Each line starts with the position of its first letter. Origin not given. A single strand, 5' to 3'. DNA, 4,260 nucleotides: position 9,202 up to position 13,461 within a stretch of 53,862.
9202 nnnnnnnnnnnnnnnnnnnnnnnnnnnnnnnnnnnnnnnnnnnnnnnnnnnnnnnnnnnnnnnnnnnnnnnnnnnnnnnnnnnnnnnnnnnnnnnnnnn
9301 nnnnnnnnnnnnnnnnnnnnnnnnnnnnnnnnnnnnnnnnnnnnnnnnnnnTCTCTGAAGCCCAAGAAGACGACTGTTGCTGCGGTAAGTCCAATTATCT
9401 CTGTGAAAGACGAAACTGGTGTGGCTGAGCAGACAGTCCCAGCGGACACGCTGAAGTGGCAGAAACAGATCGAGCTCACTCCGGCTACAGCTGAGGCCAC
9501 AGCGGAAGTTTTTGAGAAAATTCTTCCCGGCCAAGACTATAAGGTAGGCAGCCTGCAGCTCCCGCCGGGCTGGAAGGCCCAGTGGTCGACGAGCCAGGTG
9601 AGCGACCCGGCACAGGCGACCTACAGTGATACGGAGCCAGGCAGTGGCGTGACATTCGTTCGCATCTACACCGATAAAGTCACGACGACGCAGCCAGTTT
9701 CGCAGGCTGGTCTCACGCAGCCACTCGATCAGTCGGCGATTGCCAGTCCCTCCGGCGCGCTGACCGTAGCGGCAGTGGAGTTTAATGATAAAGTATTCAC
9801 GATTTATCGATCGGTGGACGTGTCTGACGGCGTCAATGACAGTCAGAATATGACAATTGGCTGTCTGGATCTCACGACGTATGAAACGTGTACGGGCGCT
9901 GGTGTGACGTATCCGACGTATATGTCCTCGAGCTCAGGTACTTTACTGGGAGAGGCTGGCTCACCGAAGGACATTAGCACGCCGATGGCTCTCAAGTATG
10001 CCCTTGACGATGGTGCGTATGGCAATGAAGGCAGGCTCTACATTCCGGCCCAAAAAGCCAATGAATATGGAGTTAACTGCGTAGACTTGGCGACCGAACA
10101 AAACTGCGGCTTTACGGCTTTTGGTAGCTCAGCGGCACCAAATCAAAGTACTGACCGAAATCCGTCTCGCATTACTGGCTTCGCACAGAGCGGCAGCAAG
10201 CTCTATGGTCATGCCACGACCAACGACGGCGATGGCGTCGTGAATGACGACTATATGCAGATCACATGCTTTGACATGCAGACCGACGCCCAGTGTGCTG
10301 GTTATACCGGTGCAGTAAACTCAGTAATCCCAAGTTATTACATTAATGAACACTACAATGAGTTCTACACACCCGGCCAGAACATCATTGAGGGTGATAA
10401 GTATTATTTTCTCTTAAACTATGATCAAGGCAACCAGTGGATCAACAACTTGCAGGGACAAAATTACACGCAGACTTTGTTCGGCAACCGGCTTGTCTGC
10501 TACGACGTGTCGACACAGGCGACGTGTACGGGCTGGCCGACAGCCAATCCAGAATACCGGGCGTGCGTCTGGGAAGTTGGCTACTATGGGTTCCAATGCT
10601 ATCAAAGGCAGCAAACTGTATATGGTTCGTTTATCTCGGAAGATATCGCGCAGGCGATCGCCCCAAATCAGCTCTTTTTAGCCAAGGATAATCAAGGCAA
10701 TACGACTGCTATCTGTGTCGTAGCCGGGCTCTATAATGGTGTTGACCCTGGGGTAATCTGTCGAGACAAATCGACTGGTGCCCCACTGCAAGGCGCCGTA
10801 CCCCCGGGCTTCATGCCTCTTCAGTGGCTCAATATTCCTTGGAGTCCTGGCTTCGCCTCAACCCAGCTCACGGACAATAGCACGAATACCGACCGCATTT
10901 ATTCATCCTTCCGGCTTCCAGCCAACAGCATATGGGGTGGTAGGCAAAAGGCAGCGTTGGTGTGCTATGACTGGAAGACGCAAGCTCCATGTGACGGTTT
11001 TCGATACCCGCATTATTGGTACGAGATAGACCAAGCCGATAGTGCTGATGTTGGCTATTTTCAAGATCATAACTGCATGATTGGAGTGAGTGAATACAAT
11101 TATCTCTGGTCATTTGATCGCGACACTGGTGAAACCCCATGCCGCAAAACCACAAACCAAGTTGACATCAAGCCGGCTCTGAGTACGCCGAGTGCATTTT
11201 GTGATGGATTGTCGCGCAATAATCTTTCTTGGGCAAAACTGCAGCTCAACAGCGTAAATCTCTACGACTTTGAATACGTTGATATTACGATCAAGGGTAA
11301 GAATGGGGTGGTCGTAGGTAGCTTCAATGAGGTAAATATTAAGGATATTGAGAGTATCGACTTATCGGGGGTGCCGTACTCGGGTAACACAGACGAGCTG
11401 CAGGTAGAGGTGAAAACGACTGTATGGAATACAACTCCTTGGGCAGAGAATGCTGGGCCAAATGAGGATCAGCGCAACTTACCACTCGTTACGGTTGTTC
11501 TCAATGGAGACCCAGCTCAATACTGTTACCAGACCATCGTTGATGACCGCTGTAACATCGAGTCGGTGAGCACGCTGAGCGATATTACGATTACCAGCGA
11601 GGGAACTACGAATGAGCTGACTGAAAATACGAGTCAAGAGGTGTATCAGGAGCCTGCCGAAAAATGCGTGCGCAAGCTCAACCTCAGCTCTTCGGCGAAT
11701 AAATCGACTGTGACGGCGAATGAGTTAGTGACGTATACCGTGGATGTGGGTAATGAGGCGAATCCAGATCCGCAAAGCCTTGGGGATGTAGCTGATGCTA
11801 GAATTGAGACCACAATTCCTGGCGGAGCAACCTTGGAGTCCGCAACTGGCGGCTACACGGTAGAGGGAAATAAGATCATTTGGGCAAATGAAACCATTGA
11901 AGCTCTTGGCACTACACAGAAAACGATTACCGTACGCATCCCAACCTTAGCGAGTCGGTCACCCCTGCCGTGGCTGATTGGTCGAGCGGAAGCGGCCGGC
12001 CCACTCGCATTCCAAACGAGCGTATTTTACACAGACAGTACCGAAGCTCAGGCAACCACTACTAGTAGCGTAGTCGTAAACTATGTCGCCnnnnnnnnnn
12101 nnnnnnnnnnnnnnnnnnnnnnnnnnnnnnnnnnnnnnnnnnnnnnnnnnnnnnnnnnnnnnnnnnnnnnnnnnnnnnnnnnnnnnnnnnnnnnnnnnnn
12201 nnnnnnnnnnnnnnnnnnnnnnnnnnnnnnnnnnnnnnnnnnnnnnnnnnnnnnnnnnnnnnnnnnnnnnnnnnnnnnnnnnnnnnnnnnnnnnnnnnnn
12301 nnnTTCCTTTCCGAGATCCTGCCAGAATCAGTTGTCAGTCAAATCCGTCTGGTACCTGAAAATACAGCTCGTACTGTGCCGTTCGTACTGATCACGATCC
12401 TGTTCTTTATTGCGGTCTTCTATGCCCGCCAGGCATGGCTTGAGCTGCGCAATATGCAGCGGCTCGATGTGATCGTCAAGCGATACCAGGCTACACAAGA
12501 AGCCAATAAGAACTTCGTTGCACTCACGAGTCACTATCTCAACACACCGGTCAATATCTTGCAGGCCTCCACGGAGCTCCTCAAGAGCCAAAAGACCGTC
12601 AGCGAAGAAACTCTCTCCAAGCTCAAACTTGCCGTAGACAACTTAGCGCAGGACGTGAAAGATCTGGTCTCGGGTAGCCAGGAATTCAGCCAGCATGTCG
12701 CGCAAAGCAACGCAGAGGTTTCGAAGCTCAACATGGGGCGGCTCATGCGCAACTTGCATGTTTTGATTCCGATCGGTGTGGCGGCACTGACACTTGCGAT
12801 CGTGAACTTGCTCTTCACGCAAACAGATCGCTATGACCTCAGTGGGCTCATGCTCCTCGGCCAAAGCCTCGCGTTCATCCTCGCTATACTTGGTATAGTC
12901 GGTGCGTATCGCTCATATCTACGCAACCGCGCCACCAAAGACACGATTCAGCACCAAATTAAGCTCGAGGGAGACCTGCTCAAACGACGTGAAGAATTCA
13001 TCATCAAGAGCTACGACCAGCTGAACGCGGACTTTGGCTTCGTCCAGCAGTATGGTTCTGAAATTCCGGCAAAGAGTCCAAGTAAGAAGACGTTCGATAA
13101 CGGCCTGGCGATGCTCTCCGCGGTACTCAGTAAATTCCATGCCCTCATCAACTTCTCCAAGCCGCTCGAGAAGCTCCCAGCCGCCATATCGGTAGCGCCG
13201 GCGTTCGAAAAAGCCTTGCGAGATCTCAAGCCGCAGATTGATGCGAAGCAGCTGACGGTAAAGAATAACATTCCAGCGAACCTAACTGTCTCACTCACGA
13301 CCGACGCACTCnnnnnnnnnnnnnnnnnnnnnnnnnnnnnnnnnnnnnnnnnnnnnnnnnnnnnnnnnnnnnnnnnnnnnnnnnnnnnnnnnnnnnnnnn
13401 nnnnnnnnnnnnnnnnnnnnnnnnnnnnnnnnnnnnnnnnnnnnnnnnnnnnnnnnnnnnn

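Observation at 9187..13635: Adhesin-sized extracytoplasmic domain fused in one ORF to a histidine-kinase core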

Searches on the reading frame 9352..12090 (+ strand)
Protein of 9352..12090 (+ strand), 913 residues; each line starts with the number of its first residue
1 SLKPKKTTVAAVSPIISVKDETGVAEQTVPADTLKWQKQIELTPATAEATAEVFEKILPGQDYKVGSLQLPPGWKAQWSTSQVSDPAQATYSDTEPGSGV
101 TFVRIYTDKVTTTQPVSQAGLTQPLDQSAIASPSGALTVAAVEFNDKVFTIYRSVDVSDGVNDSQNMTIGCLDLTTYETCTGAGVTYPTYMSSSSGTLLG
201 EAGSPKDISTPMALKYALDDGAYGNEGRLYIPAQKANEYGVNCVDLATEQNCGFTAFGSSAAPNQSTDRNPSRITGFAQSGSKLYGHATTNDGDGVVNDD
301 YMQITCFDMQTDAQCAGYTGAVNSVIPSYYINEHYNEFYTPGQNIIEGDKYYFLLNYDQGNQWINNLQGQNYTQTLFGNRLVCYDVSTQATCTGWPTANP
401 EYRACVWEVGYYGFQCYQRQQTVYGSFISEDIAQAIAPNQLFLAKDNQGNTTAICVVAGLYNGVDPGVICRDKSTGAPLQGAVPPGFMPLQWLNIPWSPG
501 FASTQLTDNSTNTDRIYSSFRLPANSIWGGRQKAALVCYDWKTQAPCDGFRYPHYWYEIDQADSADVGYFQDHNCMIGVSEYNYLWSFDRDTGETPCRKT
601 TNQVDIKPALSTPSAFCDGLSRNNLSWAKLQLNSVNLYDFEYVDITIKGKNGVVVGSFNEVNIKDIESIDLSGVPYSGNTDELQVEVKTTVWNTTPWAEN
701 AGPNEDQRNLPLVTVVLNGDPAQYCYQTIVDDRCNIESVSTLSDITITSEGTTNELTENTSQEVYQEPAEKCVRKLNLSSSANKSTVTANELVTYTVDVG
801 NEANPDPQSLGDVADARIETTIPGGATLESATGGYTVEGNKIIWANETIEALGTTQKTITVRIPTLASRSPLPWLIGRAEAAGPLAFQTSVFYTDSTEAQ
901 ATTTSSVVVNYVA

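Call 48: predict_structure(alignment_id=A3)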
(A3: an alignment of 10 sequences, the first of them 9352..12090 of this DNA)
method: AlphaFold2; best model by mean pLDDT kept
length: 913 residues; sequences in the alignment: 10
mean_pLDDT: 71.7   pTM: 0.54
mean pLDDT of the five models: 71.7, 71.0, 69.1, 62.9, 54.4
residues with pLDDT >= 90: 105; 70-90: 442; 50-70: 238; < 50: 128
segments of 3 or more residues with pLDDT < 50: 1-14, 22-30, 44-46, 260-271, 330-339, 359-373, 432-435, 461-463, 557-562, 692-708, 868-882, 896-899
pLDDT, mean of each block of 10 residues (from residue 1): 32 49 43 75 55 86 86 80 86 88 78 60 62 84 89 70 74 83 83 90 81 79 91 81 93 78 43 73 83 55 85 81 64 44 81 70 39 58 90 83 55 53 77 56 85 79 64 89 71 59 72 79 55 73 81 52 64 79 79 64 67 56 69 59 80 83 67 81 77 41 43 70 80 73 78 76 67 77 82 89 75 85 85 87 88 89 63 39 73 60 75 66
secondary structure, 60 per line:
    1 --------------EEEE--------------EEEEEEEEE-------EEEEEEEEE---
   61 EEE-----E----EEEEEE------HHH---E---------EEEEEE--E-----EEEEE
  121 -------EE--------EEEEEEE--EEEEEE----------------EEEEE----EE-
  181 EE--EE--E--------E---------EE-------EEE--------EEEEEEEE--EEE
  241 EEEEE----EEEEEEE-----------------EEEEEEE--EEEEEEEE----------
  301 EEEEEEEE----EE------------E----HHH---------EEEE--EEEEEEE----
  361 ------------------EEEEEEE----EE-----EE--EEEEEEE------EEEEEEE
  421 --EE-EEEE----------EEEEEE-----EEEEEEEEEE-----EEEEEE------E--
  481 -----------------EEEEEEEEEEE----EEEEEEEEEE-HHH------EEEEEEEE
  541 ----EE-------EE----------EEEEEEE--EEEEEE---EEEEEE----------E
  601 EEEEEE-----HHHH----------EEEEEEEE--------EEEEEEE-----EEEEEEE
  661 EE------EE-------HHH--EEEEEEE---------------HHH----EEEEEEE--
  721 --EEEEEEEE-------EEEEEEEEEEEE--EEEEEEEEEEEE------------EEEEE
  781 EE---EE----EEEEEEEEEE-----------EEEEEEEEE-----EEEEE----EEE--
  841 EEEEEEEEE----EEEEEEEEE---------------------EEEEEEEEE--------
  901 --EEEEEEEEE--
elements in order (helices of 4 or more, strands of 3 or more residues): E15-18 E33-41 E49-57 E61-63 E74-79 E102-107 E116-120 E138-144 E147-152 E169-173 E217-219 E228-235 E238-245 E250-256 E274-280 E283-290 E301-308 E344-347 E350-356 E379-385 E401-407 E414-420 E426-429 E440-445 E451-460 E466-471 E498-508 E513-522 E533-540 E566-572 E575-580 E584-589 E600-606 H612-615 E626-633 E642-648 E654-662 E683-689 E712-718 E723-730 E738-749 E752-763 E776-782 E792-801 E813-821 E827-831 E836-838 E841-849 E854-862 E884-892 E903-911

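Call 52: fold_search(model_id=the predicted structure, library=pdb)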
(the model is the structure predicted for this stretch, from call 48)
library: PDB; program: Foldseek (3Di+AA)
matches with E <= 10: 1571; with E <= 0.001: 204
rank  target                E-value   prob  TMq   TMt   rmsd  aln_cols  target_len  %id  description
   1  6avu_A                6.1e-13  1.00  0.19  0.18  27.8       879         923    9  Human alpha-V beta-3 Integrin (open conformation) in complex with the therapeutic antibody LM609 (released 2017-11-01)
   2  9iuj_A                7.1e-13  1.00  0.20  0.23  27.2       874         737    9  Integrin alpha-v beta-3 in complex with rhodostomin (released 2025-07-30)
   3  8xfg_A                2.6e-12  1.00  0.24  0.29  23.9       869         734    8  Cryo-EM structure of integrin ITGAV, ITGB3 and CYCLO (RGDFK) complex, conformation 1 (released 2024-12-18)
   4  8xez_A                2.8e-12  1.00  0.16  0.16  29.6       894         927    8  Cryo-EM structure of integrin ITGAV/ITGB3 complex, conformation 5 (released 2024-12-18)
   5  8xfo_A                3.0e-12  1.00  0.22  0.27  25.0       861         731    8  Cryo-EM structure of integrin ITGAV, ITGB3 and CYCLO (RGDFK) complex, conformation 2 (released 2024-12-18)
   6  8t2v_A                5.4e-12  1.00  0.24  0.24  39.0       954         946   10  Cryo-EM Structures of Full-length Integrin alphaIIbbeta3 in Native Lipids (released 2023-07-26)
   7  6avr_A                6.0e-12  1.00  0.21  0.21  32.2       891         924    9  Human alpha-V beta-3 Integrin (intermediate conformation) in complex with the therapeutic antibody LM609 (released 2017-11-01)
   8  6avq_A                8.9e-12  1.00  0.20  0.20  37.0       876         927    8  The Therapeutic Antibody LM609 Selectively Inhibits Ligand Binding to Human alpha-V beta-3 Integrin via Steric Hindran (released 2017-11-01)
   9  7nxd_A                1.4e-11  1.00  0.19  0.19  34.1       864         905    8  Cryo-EM structure of human integrin alpha5beta1 in the half-bent conformation (released 2021-08-25)
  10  8zdg_A                1.5e-11  1.00  0.17  0.17  37.6      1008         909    8  Cryo-EM structure of the integrin avb3 with CWHM-12, conformation 1 (released 2025-10-22)
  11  8xen_A                2.0e-11  1.00  0.19  0.19  24.0       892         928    8  Cryo-EM structure of integrin ITGAV/ITGB3 complex, conformation 4 (released 2024-12-18)
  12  1jv2_A                2.1e-11  1.00  0.22  0.22  36.7       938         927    7  CRYSTAL STRUCTURE OF THE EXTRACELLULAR SEGMENT OF INTEGRIN ALPHAVBETA3 (released 2001-10-17)
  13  4mmx_A                3.2e-11  1.00  0.19  0.19  38.1      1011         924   10  Integrin AlphaVBeta3 ectodomain bound to the tenth domain of Fibronectin (released 2014-03-26)
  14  4g1e_A                4.2e-11  1.00  0.19  0.18  35.8       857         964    9  Crystal structure of integrin alpha V beta 3 with coil-coiled tag. (released 2012-12-12)
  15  4nen_A                4.4e-11  1.00  0.12  0.11  40.5       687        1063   10  An internal ligand-bound, metastable state of a leukocyte integrin, aXb2 (released 2014-01-15)
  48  3va6_A                2.3e-06  0.91  0.12  0.14  41.6       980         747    9  Crystal Structure of the extracellular domain of the putative hybrid two component system BT4673 from B. thetaiotaomic (released 2012-06-13)
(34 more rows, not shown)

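Call 67: search_solved_structures(query=A3, max_evalue=1)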
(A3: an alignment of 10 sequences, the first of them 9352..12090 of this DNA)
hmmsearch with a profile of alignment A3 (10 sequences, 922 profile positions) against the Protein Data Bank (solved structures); distinct sequences matched with E-value up to 1: 1.
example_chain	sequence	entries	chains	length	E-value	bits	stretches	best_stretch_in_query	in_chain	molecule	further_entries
8cxj_D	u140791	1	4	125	0.37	11.9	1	787-875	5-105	Surface protein R28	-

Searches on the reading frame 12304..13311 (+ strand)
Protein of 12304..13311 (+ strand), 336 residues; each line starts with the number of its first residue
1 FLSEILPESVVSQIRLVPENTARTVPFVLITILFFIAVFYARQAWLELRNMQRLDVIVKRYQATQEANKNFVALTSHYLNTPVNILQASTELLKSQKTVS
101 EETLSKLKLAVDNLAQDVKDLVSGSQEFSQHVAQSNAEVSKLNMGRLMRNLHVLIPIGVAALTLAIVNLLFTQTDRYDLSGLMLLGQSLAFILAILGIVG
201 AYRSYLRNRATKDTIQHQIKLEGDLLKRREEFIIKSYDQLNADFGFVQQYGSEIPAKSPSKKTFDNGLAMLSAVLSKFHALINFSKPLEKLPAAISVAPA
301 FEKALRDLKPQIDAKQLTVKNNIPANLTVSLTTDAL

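Call 21: find_homologous_proteins(query=window:12304-13311:+, max_evalue=0.001)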
Query window:12304-13311:+: 6882 candidates shared short words with the query, none scored E <= 0.001.

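Call 53: search_protein_representatives(alignment_id=A4)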
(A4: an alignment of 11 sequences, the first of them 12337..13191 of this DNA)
Query: 11 sequences, 284 profile positions. Proteins with E-value up to 0.001 (for the whole library): 738; up to 1e-10: 540; up to 1e-30: 156. The best 150 are listed.
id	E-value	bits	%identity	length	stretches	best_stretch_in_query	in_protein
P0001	1.6e-113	394.9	-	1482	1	2-284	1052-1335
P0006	6.7e-110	383.0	-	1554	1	1-283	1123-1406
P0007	6.5e-103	360.0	-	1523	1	2-284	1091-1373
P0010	1.9e-100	352.0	-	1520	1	2-283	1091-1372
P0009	1.2e-91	323.0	-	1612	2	2-283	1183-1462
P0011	4.3e-90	318.0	-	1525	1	2-278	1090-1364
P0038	2.2e-85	302.5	-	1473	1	2-279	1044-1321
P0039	5.3e-84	298.0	-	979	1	2-278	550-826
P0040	1.4e-81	290.1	-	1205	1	3-278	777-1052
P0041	3.8e-79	282.0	-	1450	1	2-282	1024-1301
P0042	5.1e-75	268.5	-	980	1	3-276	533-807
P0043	2.5e-74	266.2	-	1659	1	2-277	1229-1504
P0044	3.7e-73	262.4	-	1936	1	2-284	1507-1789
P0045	8.1e-72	258.0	-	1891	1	2-280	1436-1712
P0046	4.0e-70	252.4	-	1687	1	2-273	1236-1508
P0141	2.2e-34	135.2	-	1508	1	7-268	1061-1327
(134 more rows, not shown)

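Call 77: search_protein_families(library=pfam, alignment_id=A5, max_evalue=0.0001)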
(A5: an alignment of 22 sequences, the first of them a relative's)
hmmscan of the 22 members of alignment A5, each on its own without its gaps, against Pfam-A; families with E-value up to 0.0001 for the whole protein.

A. member 1, P0041 (1450 aa): 1 family
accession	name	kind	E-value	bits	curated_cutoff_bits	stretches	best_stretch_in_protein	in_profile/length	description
PF02518.31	HATPase_c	-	2.3e-23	83.2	26.4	1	1340-1449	2-108/111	Histidine kinase-, DNA gyrase B-, and HSP90-like ATPase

B. families by the number of members that match (of 22 scanned): 40 families (the first 25 are shown)
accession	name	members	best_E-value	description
PF02518.31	HATPase_c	22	5.2e-25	Histidine kinase-, DNA gyrase B-, and HSP90-like ATPase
PF25059.1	FN3_DSCAM-DSCAML_C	10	2.7e-28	DSCAM/DSCAML C-terminal Fn3-like domain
PF00041.27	fn3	9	1.1e-46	Fibronectin type III domain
PF08450.18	SGL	8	1.6e-23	SMP-30/Gluconolactonase/LRE-like region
PF01436.27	NHL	7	3.7e-85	NHL repeat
PF17170.10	DUF5128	7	8.9e-40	6-bladed beta-propeller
PF22701.2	Mala_s_1-like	7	2e-18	Mal s 1 allergenic protein-like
PF25021.1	TEN_NHL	7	5.7e-11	Teneurin NHL domain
PF06739.17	SBBP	6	5.4e-17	Beta-propeller repeat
PF16656.11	Pur_ac_phosph_N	6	2.9e-14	Purple acid Phosphatase, N-terminal domain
PF24684.1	Vgb_lyase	5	5.5e-21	Virginiamycin B lyase family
PF17957.7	Big_7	3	2.3e-23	Bacterial Ig domain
PF21605.3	CRLF2-like_D2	3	7.9e-06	Cytokine receptor-like factor 2-like, D2 domain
PF13449.12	Phytase-like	2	3.2e-14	Esterase-like activity of phytase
PF00512.31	HisKA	2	3.2e-08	His Kinase A (phospho-acceptor) domain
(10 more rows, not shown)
